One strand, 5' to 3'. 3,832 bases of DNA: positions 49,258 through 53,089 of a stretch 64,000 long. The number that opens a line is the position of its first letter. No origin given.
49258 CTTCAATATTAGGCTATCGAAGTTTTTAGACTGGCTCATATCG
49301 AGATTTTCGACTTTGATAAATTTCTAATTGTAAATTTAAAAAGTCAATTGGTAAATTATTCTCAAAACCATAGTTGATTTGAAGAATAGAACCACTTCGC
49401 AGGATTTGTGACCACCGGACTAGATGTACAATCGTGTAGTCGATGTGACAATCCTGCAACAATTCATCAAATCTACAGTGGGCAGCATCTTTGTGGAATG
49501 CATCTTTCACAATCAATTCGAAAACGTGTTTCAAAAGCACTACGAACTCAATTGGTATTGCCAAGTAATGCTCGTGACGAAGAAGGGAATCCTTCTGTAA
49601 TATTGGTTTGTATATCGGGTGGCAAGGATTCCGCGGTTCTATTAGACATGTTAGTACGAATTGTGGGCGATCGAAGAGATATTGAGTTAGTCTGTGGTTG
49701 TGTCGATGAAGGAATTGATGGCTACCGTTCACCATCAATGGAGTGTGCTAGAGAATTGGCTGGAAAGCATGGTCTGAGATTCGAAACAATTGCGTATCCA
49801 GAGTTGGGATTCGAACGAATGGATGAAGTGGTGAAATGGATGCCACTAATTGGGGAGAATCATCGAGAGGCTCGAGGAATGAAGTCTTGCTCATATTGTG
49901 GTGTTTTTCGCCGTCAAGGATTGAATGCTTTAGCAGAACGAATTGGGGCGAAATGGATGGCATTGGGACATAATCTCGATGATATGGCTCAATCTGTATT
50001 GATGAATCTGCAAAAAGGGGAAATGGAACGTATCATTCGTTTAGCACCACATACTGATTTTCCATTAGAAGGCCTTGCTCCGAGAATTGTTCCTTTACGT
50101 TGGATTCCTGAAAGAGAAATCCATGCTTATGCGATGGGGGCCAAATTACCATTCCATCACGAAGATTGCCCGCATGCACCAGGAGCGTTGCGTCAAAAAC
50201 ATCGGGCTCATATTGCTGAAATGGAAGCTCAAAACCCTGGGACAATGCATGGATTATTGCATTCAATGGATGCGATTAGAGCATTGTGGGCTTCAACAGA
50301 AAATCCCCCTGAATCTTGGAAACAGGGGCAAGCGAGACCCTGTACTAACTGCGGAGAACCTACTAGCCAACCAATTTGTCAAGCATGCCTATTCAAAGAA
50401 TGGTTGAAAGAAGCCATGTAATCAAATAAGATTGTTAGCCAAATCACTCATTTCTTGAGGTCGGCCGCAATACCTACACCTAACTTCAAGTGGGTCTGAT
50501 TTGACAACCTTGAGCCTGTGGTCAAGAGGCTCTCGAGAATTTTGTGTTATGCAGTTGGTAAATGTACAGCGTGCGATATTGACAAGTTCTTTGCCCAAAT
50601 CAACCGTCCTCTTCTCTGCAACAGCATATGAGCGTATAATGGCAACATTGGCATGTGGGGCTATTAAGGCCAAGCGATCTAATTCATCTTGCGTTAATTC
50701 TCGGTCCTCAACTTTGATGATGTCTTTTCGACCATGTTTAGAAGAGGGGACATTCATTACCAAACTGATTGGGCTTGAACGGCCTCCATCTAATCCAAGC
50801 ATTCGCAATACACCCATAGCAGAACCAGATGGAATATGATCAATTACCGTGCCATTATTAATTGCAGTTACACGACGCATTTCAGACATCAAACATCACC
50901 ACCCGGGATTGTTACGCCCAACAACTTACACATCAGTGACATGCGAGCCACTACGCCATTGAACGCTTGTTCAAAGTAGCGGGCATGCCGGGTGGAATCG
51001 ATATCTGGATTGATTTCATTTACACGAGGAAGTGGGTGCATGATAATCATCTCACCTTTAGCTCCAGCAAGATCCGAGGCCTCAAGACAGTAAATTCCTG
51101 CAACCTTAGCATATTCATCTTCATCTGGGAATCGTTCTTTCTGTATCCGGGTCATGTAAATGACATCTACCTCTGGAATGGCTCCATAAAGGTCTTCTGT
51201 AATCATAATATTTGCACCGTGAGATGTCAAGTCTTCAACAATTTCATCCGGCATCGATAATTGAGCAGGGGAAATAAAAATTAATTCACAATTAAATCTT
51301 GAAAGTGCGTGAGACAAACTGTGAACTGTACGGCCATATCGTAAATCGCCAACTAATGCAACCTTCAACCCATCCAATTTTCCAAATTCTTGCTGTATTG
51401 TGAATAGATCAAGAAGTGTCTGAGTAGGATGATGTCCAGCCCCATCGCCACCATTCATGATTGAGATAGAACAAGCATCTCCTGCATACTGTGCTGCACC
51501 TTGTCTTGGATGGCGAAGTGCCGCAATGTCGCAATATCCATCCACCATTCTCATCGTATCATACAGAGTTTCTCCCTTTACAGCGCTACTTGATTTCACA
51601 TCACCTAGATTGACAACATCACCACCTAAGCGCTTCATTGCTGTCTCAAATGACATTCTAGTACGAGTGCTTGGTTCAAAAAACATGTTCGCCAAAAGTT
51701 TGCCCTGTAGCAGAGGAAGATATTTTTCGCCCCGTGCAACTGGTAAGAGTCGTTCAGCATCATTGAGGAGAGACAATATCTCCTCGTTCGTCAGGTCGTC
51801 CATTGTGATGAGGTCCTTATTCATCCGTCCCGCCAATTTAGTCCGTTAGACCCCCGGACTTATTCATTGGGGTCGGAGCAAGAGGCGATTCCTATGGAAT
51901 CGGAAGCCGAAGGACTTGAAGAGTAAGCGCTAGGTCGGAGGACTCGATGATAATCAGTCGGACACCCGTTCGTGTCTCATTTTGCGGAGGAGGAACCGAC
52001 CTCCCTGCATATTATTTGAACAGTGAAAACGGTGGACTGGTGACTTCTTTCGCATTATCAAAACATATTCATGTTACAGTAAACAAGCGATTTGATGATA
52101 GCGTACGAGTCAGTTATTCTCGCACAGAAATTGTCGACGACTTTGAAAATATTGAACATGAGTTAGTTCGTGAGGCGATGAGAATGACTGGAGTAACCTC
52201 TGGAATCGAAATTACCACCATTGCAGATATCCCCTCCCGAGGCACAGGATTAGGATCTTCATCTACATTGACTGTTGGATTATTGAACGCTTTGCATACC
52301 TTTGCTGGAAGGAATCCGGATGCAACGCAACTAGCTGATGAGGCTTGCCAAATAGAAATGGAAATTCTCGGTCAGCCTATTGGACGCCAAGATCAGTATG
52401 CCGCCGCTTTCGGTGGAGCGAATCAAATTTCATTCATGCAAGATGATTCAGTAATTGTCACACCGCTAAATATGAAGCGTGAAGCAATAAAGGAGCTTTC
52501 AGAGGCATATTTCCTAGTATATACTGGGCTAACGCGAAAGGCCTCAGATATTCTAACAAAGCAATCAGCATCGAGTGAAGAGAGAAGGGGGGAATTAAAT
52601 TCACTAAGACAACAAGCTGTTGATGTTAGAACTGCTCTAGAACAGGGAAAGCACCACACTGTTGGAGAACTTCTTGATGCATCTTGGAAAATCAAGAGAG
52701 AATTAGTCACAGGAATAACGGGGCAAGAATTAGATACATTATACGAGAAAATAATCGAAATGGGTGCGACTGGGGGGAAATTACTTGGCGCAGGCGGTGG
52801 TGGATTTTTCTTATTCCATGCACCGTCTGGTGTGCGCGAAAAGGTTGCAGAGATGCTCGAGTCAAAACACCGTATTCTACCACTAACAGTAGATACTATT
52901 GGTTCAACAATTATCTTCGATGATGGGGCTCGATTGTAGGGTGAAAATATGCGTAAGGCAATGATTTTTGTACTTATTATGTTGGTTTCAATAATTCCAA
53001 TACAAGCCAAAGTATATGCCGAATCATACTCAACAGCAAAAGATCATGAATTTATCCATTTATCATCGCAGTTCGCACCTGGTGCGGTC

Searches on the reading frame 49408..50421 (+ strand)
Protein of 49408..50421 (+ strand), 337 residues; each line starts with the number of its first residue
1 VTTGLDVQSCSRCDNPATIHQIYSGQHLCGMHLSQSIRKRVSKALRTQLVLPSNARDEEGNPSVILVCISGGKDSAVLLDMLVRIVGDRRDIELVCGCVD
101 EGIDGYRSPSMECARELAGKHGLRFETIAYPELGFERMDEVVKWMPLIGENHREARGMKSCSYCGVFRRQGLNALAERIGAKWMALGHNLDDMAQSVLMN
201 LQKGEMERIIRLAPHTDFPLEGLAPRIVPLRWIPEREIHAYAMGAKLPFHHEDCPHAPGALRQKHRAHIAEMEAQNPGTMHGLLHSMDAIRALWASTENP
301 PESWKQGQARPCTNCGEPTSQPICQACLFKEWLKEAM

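Call 9: search_protein_families(library=pfam, proteins=[window:49408-50421:+], max_evalue=0.001)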
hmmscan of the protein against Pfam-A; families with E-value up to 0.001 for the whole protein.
window:49408-50421:+ (337 aa): 3 families
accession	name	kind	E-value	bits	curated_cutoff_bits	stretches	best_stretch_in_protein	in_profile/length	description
PF01171.26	ATP_bind_3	-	3.3e-08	33.9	27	1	65-251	2-165/182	PP-loop family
PF22082.2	TtuA_LIM_N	-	1.3e-07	32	27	1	10-33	2-25/26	2-thiouridine synthetase TtuA, N-terminal LIM domain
PF16503.10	zn-ribbon_14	-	1.1e-05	25.3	34.9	1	312-329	3-20/32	Zinc-ribbon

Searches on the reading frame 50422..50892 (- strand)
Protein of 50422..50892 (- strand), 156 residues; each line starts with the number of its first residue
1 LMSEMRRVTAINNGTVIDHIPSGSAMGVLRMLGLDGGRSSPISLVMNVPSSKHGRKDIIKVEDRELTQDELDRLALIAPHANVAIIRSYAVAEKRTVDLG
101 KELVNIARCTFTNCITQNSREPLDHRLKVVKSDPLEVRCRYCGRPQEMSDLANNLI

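Call 11: search_protein_families(library=pfam, proteins=[window:50422-50892:-], max_evalue=0.001)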
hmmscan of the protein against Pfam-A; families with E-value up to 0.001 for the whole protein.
window:50422-50892:- (156 aa): 2 families
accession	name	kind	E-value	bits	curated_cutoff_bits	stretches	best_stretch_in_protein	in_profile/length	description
PF01948.23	PyrI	-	2.2e-32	111.5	25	1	7-97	2-92/93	Aspartate carbamoyltransferase regulatory chain, allosteric domain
PF02748.20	PyrI_C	-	1.2e-11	44.7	23.4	1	103-147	2-44/48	Aspartate carbamoyltransferase regulatory chain, metal binding domain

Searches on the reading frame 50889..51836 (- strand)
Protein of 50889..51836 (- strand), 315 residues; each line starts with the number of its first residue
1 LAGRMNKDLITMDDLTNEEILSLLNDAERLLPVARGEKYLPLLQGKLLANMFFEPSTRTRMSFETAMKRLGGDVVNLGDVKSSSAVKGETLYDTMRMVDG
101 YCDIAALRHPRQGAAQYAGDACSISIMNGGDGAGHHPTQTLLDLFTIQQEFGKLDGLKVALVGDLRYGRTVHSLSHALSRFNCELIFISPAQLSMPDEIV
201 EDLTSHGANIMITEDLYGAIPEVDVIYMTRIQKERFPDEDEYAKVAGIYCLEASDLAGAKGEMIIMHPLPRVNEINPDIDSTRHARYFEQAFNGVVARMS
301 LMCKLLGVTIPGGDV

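Call 9: search_protein_families(library=pfam, proteins=[window:50889-51836:-], max_evalue=0.001)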
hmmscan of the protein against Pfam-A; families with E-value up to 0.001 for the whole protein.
window:50889-51836:- (315 aa): 2 families
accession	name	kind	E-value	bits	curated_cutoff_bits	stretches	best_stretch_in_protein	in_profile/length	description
PF02729.26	OTCace_N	-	3.4e-47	160.7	29.9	1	7-149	1-148/148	Aspartate/ornithine carbamoyltransferase, carbamoyl-P binding domain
PF00185.30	OTCace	-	1e-30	107.3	29.4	1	155-303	1-155/157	Aspartate/ornithine carbamoyltransferase, Asp/Orn binding domain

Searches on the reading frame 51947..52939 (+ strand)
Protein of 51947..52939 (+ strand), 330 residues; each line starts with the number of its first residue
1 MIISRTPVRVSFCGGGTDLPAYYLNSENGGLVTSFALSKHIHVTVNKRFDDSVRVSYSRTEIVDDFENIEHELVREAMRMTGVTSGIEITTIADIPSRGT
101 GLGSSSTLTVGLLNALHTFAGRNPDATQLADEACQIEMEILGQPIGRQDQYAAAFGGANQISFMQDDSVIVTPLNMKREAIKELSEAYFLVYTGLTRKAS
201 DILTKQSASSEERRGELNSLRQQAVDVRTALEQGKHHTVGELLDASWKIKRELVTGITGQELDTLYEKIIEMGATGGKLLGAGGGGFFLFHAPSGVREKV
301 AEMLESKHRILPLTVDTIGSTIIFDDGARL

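Call 9: search_protein_families(library=pfam, proteins=[window:51947-52939:+], max_evalue=0.001)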
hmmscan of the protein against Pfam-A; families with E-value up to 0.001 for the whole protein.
window:51947-52939:+ (330 aa): 2 families
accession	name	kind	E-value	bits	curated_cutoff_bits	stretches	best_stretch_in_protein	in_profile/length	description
PF00288.32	GHMP_kinases_N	-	5.7e-15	55.7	22.3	1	76-157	9-87/87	GHMP kinases N terminal domain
PF08544.19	GHMP_kinases_C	-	3.5e-09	37.4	21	1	229-304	3-79/85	GHMP kinases C terminal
